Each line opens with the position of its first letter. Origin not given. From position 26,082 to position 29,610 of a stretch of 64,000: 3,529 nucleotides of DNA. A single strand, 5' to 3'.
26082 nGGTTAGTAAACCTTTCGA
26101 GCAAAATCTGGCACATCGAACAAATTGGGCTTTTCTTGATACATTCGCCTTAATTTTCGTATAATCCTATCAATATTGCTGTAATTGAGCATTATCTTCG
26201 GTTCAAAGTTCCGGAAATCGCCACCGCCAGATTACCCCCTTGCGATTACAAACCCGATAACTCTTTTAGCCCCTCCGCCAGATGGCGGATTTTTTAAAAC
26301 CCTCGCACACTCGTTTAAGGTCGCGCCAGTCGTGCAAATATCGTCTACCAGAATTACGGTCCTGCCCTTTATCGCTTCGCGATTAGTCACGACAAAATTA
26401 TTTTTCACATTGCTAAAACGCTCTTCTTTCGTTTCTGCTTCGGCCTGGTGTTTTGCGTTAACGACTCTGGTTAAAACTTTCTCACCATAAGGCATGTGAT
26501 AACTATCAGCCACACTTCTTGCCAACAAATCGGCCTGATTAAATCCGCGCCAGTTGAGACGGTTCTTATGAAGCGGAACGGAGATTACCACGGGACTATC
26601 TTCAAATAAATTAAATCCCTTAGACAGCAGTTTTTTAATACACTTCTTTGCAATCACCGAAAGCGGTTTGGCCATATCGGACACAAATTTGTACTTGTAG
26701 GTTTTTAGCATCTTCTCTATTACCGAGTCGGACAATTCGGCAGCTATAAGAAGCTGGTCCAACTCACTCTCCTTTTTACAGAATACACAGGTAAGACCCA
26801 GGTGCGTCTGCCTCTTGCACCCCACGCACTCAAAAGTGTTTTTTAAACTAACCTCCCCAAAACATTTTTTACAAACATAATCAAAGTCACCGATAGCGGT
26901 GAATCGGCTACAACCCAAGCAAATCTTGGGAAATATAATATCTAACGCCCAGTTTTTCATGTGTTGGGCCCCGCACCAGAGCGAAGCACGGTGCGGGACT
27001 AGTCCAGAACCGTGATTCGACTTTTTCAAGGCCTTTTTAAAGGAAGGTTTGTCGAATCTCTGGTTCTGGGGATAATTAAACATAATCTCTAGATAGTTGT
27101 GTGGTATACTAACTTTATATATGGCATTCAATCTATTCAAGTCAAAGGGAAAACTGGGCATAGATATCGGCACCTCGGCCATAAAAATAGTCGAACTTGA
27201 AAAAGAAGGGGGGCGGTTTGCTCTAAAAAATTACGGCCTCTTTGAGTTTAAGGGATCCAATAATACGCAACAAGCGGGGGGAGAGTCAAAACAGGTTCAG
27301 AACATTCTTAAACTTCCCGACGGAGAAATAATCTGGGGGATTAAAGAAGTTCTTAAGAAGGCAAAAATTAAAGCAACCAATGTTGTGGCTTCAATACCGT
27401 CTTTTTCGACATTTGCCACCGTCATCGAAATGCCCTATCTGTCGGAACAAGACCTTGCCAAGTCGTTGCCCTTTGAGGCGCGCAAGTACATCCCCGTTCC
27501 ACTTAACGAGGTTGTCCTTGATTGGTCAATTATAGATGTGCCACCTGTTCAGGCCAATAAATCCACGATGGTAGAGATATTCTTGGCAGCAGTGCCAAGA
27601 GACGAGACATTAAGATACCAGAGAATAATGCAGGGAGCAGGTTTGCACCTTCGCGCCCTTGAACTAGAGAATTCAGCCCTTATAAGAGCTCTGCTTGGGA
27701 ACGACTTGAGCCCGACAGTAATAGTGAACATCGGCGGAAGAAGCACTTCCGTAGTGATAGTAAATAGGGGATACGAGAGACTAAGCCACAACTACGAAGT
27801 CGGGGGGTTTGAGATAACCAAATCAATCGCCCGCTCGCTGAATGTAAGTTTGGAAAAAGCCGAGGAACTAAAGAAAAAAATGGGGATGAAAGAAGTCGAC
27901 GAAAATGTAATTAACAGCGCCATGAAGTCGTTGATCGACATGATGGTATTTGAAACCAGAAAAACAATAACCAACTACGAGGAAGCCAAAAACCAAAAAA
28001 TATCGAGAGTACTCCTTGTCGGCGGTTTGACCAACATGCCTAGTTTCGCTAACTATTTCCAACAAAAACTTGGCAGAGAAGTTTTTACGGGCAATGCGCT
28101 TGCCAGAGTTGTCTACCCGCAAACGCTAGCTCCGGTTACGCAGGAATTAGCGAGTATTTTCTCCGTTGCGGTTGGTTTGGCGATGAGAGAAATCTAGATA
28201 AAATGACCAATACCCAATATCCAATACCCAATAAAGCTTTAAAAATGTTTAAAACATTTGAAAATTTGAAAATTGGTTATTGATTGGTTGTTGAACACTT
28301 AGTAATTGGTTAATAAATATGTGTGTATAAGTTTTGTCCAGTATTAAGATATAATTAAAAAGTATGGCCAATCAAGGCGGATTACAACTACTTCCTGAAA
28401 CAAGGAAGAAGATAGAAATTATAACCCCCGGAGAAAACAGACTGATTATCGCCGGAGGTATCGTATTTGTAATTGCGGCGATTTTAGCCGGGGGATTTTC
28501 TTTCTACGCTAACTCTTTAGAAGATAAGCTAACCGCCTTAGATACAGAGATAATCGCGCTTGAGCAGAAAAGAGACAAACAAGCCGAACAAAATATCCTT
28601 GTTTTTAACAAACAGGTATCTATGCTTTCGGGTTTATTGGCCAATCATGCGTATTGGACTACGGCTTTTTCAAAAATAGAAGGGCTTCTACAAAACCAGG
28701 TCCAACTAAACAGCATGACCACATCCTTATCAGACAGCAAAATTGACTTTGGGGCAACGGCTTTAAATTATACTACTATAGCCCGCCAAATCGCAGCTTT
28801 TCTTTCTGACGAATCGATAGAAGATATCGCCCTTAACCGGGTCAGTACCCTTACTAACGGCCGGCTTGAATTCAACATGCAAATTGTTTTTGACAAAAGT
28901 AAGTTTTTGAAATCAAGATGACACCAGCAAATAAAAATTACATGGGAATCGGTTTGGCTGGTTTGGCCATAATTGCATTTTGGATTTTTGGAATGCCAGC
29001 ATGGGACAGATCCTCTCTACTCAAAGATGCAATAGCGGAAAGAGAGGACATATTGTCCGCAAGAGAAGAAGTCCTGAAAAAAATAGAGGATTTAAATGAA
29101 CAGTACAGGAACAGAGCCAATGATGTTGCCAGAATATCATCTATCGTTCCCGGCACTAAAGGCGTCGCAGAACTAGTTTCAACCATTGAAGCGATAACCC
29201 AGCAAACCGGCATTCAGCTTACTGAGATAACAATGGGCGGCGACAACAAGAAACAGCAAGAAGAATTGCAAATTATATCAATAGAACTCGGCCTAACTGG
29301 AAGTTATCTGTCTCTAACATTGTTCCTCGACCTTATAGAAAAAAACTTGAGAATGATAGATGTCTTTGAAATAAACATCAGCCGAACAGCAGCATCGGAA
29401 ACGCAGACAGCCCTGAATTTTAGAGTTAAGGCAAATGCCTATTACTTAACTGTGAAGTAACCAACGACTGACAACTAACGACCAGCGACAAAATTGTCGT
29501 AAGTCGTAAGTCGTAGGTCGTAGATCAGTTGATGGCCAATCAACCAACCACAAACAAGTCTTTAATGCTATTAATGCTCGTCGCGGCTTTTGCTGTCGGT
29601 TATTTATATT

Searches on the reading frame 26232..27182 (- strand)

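Call 22: search_protein_families(library=pfam, proteins=[window:26232-27182:-])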
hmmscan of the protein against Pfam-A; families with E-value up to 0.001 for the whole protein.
window:26232-27182:- (316 aa): 2 families
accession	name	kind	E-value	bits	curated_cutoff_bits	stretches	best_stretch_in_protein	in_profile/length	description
PF00156.33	Pribosyltran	-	9e-09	35.3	26.3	1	217-298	44-112/158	Phosphoribosyl transferase domain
PF18912.6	DZR_2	-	0.0005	20.3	27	0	79-135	1-55/56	Double zinc ribbon domain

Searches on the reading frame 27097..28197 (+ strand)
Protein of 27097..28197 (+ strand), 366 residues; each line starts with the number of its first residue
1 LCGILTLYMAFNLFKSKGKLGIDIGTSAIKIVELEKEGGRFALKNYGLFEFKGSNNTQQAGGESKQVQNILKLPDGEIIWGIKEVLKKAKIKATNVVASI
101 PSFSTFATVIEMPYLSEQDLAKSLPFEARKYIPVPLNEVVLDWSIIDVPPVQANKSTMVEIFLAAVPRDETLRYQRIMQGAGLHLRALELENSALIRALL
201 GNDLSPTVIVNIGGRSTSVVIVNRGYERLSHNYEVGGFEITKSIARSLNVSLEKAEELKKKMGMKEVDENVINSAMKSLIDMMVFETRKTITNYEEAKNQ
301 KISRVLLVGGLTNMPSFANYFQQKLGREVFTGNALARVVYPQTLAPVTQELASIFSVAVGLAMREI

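Call 22: search_protein_families(library=pfam, proteins=[window:27097-28197:+])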
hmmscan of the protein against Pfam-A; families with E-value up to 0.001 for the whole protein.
window:27097-28197:+ (366 aa): 2 families
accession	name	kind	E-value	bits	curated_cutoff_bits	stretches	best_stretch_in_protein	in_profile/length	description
PF11104.14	PilM_2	-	9.8e-36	123.8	27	1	21-365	1-339/340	Type IV pilus assembly protein PilM;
PF14450.12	FtsA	-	3.3e-13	50.5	31.8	1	208-334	1-112/127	Cell division protein FtsA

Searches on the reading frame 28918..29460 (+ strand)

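Call 41: search_protein_families(library=pfam, proteins=[window:28918-29460:+], max_evalue=0.0001)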
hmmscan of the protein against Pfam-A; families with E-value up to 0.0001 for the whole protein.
window:28918-29460:+ (180 aa): 2 families
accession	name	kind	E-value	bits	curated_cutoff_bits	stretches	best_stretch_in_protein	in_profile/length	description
PF04350.18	PilO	-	5.3e-11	43.3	22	1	46-175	15-141/145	Pilus assembly protein, PilO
PF10741.14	T2SSM_b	-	7.3e-05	23.1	21.7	0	84-170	17-103/111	Type II secretion system (T2SS), protein M subtype b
